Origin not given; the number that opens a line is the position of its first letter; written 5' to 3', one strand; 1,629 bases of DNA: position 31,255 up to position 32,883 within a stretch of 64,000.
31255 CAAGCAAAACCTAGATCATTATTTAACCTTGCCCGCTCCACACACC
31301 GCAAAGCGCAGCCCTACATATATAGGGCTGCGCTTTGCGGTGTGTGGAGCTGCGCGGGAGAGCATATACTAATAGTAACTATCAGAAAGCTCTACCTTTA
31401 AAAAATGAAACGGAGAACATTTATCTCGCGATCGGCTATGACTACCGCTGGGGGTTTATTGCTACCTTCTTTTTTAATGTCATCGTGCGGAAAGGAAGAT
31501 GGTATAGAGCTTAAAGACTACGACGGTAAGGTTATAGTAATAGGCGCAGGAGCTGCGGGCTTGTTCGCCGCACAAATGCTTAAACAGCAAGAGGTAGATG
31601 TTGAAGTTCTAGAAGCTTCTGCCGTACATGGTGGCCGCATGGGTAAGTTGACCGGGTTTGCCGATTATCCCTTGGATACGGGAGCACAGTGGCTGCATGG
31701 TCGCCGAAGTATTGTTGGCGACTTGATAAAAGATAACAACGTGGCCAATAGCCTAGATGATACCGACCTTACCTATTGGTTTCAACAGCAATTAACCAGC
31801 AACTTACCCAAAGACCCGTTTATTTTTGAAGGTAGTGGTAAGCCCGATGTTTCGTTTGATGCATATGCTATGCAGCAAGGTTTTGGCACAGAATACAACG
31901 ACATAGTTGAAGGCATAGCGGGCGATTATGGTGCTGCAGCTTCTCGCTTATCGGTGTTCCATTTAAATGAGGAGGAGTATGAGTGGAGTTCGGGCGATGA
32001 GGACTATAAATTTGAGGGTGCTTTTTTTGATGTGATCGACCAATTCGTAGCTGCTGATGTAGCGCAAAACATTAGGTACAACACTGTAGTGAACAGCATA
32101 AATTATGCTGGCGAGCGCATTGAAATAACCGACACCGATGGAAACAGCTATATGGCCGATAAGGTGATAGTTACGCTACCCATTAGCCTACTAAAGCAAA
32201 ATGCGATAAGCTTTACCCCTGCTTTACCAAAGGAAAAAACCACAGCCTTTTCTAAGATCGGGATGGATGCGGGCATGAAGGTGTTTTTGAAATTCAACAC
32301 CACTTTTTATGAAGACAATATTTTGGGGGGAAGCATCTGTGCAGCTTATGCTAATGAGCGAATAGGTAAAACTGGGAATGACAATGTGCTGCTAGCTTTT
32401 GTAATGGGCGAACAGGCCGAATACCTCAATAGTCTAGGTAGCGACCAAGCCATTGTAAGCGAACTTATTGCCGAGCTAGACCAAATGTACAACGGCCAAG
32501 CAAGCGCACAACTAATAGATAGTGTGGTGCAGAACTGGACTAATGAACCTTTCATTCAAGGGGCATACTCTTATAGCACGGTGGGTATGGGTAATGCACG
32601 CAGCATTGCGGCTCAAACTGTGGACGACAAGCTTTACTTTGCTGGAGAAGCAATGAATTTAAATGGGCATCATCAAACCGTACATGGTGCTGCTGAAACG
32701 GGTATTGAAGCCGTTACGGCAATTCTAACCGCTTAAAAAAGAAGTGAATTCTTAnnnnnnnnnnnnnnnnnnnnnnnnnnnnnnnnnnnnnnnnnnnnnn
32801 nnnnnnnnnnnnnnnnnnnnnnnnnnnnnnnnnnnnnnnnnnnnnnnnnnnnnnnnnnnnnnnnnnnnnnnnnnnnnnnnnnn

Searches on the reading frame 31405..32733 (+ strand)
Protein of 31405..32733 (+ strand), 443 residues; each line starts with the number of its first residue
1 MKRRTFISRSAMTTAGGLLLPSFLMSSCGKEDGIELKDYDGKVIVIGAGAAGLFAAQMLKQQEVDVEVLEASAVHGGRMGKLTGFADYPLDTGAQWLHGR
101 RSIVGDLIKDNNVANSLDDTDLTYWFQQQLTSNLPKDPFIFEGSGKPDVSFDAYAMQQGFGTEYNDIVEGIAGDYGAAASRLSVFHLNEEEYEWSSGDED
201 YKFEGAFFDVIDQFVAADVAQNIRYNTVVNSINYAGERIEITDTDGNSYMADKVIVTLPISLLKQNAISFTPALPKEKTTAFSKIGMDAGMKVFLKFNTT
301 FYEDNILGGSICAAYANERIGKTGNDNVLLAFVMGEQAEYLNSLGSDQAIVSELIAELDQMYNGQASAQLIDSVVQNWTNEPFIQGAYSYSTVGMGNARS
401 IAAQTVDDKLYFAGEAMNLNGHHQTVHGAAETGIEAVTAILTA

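Call 18: search_protein_families(library=pfam, proteins=[window:31405-32733:+], max_evalue=0.001)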
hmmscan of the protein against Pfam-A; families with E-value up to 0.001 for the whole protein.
window:31405-32733:+ (443 aa): 10 families
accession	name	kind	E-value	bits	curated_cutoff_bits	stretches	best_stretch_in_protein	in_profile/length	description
PF01593.30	Amino_oxidase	-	3.8e-52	178.5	19.8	2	210-441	206-443/443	Flavin containing amine oxidoreductase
PF13450.12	NAD_binding_8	-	1.8e-10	41.3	21.9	1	45-99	1-54/68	NAD(P)-binding Rossmann-like domain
PF03486.20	HI0933_like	-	4e-08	33.4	50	1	42-76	2-36/244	HI0933-like protein Rossmann domain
PF07992.20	Pyr_redox_2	-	7.1e-06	26.1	26.1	1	42-77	2-38/291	Pyridine nucleotide-disulphide oxidoreductase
PF01946.23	Thi4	-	8.1e-05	22.4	26.2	1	41-80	18-58/235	Thi4 family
PF01266.30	DAO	-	8.5e-05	22.7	27.9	1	42-81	1-45/353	FAD dependent oxidoreductase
PF00890.30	FAD_binding_2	-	0.00045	20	20.4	1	43-89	2-48/414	FAD binding domain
PF12831.13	FAD_oxidored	-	0.00049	19.9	27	0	43-113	2-70/416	FAD dependent oxidoreductase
PF01494.25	FAD_binding_3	-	0.00064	19.5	22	0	42-72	3-33/349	FAD binding domain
PF01262.27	AlaDh_PNT_C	-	0.00088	19.2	23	0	40-73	28-61/214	Alanine dehydrogenase/PNT, C-terminal domain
